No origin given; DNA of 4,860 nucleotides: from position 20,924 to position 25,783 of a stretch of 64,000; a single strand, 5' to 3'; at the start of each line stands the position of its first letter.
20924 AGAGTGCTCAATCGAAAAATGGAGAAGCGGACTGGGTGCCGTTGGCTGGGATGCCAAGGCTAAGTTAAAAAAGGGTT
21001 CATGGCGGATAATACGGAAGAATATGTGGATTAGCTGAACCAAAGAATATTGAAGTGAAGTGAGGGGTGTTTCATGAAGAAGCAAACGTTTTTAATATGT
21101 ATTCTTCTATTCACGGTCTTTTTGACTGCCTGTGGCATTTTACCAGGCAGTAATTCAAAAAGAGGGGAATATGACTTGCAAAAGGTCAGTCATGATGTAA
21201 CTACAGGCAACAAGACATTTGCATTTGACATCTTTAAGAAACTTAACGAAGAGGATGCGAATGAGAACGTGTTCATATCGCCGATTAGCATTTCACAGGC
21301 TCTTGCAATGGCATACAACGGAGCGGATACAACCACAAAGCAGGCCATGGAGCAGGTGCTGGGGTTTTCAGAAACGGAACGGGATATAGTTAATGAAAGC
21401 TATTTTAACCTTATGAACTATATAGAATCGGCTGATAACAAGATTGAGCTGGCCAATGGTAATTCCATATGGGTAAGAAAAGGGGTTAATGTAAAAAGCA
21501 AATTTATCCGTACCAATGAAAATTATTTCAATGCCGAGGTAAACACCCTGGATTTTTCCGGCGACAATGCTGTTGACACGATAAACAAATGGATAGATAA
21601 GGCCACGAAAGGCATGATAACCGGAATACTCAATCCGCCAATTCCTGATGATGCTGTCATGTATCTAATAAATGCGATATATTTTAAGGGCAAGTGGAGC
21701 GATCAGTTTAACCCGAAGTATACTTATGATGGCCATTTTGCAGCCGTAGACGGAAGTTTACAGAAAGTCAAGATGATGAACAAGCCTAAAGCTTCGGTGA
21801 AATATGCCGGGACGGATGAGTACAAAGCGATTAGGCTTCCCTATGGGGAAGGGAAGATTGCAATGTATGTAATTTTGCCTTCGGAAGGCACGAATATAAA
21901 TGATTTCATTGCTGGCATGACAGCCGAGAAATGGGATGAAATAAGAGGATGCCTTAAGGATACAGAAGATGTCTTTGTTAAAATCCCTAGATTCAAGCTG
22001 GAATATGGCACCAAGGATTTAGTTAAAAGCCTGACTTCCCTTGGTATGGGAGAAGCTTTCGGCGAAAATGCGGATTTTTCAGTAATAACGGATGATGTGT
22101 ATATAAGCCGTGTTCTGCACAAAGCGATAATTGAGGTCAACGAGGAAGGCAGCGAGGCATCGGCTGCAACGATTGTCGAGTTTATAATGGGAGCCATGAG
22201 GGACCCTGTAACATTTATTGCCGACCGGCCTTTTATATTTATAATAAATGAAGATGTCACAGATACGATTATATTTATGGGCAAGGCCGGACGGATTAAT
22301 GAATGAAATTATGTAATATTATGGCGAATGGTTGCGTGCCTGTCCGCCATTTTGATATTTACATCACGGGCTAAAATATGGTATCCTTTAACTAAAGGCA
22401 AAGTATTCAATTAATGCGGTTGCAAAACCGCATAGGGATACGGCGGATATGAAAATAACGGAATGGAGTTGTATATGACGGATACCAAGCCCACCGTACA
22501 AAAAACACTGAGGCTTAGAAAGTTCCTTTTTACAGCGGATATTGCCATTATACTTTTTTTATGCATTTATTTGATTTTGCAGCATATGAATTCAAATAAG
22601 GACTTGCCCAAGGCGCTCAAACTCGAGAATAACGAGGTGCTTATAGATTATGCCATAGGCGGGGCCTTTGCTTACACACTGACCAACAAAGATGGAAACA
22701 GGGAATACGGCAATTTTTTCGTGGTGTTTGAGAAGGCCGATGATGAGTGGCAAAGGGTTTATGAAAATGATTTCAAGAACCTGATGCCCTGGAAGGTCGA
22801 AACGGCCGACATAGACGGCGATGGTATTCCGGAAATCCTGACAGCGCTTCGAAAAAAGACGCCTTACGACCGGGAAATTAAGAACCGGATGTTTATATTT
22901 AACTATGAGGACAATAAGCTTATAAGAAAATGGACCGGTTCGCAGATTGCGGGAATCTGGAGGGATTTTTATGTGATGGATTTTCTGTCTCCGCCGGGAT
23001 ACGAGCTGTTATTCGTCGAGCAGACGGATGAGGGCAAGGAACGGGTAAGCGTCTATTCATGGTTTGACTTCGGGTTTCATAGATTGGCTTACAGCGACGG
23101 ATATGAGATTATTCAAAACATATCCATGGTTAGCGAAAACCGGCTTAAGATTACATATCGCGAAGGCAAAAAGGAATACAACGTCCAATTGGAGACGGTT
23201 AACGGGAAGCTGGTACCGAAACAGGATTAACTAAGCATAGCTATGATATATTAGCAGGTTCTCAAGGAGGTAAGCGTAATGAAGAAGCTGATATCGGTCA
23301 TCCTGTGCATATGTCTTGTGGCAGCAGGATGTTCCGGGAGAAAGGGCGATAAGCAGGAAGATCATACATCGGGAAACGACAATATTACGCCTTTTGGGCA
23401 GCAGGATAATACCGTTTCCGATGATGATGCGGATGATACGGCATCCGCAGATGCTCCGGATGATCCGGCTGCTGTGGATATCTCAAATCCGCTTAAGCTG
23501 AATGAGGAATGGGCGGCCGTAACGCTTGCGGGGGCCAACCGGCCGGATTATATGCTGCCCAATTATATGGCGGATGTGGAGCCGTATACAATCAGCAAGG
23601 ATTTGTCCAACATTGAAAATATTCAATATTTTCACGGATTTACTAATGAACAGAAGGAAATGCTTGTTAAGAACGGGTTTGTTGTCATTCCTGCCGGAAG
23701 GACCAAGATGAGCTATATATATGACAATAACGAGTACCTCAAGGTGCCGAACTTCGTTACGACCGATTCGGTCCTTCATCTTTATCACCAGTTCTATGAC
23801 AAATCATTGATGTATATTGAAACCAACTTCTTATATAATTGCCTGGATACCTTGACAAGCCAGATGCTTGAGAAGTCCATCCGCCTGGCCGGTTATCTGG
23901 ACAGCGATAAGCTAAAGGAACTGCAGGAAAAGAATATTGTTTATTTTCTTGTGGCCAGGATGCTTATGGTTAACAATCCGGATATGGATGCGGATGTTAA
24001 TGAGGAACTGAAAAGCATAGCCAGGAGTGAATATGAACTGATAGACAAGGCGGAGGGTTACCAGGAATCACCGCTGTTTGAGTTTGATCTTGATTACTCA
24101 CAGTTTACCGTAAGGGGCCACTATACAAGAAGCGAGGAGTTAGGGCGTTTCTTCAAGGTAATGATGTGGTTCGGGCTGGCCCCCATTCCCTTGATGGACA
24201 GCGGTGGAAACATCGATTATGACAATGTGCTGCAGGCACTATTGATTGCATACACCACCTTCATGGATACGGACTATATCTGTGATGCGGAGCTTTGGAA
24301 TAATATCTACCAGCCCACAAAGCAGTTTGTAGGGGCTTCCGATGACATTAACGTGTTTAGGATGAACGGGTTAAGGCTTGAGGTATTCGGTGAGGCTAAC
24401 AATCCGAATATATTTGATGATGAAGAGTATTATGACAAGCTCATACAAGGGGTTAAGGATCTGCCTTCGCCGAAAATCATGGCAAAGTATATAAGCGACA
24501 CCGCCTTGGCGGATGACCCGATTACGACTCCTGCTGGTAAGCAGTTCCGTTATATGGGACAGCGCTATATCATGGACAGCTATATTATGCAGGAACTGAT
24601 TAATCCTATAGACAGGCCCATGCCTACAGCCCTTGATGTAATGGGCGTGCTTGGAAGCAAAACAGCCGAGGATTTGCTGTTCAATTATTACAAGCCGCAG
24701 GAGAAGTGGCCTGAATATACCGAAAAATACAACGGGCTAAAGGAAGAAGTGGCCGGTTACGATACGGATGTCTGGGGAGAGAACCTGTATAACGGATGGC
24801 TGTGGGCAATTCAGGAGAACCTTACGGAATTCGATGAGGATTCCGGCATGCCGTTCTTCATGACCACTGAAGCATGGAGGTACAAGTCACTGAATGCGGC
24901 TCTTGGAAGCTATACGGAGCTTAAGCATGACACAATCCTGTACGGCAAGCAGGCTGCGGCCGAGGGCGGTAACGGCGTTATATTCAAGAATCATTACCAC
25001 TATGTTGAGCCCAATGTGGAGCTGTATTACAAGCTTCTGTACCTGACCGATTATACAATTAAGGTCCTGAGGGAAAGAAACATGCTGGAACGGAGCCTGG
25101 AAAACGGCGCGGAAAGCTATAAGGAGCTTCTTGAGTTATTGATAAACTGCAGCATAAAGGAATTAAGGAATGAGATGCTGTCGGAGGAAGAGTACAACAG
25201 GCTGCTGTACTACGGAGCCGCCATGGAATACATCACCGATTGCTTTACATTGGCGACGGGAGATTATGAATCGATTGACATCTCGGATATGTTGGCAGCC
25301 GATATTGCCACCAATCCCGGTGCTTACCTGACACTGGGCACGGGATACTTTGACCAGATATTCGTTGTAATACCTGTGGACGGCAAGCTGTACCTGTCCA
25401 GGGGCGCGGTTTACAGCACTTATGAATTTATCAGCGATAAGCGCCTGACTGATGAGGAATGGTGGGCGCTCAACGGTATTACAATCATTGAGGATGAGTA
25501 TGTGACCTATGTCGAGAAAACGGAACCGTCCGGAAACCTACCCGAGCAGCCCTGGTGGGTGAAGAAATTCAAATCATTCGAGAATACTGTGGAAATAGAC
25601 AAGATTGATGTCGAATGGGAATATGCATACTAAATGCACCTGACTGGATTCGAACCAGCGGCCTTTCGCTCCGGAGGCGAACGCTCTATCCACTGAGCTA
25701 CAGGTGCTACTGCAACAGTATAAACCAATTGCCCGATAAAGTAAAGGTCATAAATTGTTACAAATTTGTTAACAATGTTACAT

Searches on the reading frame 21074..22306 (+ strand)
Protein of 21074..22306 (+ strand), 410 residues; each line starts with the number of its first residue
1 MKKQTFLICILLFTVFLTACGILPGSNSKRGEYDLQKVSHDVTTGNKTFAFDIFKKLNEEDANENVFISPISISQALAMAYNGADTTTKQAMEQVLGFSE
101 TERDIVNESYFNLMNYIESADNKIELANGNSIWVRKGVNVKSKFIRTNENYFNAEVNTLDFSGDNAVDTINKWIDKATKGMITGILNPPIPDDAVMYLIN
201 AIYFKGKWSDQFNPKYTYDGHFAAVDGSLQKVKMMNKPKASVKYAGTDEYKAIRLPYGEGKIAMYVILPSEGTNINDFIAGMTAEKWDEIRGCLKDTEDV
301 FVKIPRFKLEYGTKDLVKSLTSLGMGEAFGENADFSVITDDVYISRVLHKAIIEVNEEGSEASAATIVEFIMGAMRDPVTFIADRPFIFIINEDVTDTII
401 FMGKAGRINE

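Call 26: search_protein_families(library=pfam, proteins=[window:21074-22306:+], max_evalue=0.00001)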
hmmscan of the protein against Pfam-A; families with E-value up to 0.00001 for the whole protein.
window:21074-22306:+ (410 aa): 1 family
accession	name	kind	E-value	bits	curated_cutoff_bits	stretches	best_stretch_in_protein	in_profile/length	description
PF00079.25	Serpin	-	2.5e-113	379.5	27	1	45-404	2-366/370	Serpin (serine protease inhibitor)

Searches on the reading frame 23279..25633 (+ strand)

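Call 26: search_protein_families(library=pfam, proteins=[window:23279-25633:+], max_evalue=0.00001)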
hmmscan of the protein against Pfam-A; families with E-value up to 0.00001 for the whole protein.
window:23279-25633:+ (784 aa): 1 family
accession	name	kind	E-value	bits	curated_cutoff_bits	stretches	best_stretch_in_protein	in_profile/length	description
PF11369.13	DUF3160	-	2.1e-167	558.9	25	1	123-729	2-617/632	Protein of unknown function (DUF3160)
